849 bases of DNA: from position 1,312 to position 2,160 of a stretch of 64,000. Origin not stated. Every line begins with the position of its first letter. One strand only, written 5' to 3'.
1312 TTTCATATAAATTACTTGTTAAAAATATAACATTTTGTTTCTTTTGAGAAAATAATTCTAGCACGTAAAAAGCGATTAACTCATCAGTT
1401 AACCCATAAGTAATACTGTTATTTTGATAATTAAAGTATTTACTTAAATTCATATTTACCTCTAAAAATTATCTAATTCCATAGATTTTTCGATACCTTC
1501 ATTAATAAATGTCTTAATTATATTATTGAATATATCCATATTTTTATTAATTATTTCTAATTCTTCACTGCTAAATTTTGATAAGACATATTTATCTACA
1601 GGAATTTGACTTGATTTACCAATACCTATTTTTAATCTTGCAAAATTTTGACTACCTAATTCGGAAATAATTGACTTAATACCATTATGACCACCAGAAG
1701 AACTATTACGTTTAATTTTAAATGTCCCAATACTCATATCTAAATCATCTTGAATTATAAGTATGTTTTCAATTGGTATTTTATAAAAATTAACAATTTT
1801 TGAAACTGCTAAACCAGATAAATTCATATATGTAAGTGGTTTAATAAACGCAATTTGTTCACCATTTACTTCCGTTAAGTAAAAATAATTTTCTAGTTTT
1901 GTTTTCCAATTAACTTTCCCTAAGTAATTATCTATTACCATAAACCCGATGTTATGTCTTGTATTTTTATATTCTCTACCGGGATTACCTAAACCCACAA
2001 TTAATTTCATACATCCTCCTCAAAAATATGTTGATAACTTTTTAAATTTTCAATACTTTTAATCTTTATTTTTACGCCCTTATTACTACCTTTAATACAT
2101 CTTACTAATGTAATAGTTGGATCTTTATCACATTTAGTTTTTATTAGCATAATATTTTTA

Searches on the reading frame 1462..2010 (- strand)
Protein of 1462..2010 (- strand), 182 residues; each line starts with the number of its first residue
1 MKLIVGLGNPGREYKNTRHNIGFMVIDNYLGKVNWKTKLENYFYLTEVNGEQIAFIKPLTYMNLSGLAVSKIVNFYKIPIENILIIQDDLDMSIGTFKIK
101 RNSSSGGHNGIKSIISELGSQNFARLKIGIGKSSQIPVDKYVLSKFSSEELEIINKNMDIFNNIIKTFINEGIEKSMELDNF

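Call 10: search_protein_families(library=pfam, proteins=[window:1462-2010:-])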
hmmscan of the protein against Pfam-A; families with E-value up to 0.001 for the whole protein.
window:1462-2010:- (182 aa): 1 family
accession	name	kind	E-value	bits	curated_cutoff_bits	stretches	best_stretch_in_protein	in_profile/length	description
PF01195.25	Pept_tRNA_hydro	-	9.1e-63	211.8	27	1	3-178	1-180/183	Peptidyl-tRNA hydrolase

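Call 38: find_encoding_contigs(protein=window:1462-2010:-, flank=10000, max_places=3)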
Protein window:1462-2010:- (182 aa): 10 contigs read that carry it; 3 places shown.
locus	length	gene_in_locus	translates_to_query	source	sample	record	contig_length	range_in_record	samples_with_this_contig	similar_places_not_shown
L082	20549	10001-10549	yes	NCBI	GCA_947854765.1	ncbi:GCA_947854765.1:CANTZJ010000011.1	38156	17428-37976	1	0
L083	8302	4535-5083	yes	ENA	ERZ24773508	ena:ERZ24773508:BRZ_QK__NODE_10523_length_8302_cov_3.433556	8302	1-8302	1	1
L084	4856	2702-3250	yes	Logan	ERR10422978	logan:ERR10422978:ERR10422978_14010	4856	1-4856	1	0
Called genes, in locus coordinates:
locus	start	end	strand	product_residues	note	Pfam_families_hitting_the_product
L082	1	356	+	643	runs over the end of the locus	PF02518:HATPase_c, PF00204:DNA_gyraseB, PF01751:Toprim, PF00986:DNA_gyraseB_C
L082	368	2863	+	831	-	PF00521:DNA_topoisoIV, PF03989:DNA_gyraseA_C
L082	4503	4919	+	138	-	PF00383:dCMP_cyt_deam_1, PF14437:MafB19-deam, PF14439:Bd3614-deam (weak)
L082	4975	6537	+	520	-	PF13177:DNA_pol3_delta2, PF00004:AAA, PF13401:AAA_22 (faint), PF21960:RCF1-5-like_lid (weak), PF22608:DNAX_ATPase_lid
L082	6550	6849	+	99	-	PF02575:YbaB_DNA_bd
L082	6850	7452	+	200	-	PF21176:RecR_HhH, PF01751:Toprim (weak), PF13662:Toprim_4, PF21175:RecR_C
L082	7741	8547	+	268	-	PF13177:DNA_pol3_delta2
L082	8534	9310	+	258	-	PF04468:PSP1, PF28472:PSP1_3rd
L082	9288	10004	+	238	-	PF05175:MTS (weak), PF02475:TRM5-TYW2_MTfase (faint)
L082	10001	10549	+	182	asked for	PF01195:Pept_tRNA_hydro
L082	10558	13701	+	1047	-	PF17757:UvrB_inter, PF02559:CarD_TRCF_RID, PF00270:DEAD, PF00271:Helicase_C, PF03461:TRCF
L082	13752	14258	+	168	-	PF04014:MazE_antitoxin, PF15714:SpoVT_C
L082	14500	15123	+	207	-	PF00702:Hydrolase, PF13419:HAD_2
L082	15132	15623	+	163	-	PF00692:dUTPase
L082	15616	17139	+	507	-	PF00133:tRNA-synt_1, PF01406:tRNA-synt_1e, PF09334:tRNA-synt_1g, PF00133:tRNA-synt_1, PF08264:Anticodon_1, PF19303:Anticodon_3 (weak)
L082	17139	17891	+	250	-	PF01026:TatD_DNase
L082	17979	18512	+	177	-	-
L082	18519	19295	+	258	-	PF00398:RrnaAD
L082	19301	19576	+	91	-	PF13560:HTH_31, PF01047:MarR (faint), PF07022:Phage_CI_repr (weak), PF08279:HTH_11 (weak), PF12844:HTH_19, PF01381:HTH_3, PF13443:HTH_26 (weak)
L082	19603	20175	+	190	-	-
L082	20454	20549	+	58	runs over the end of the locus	-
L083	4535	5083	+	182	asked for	PF01195:Pept_tRNA_hydro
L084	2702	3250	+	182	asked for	PF01195:Pept_tRNA_hydro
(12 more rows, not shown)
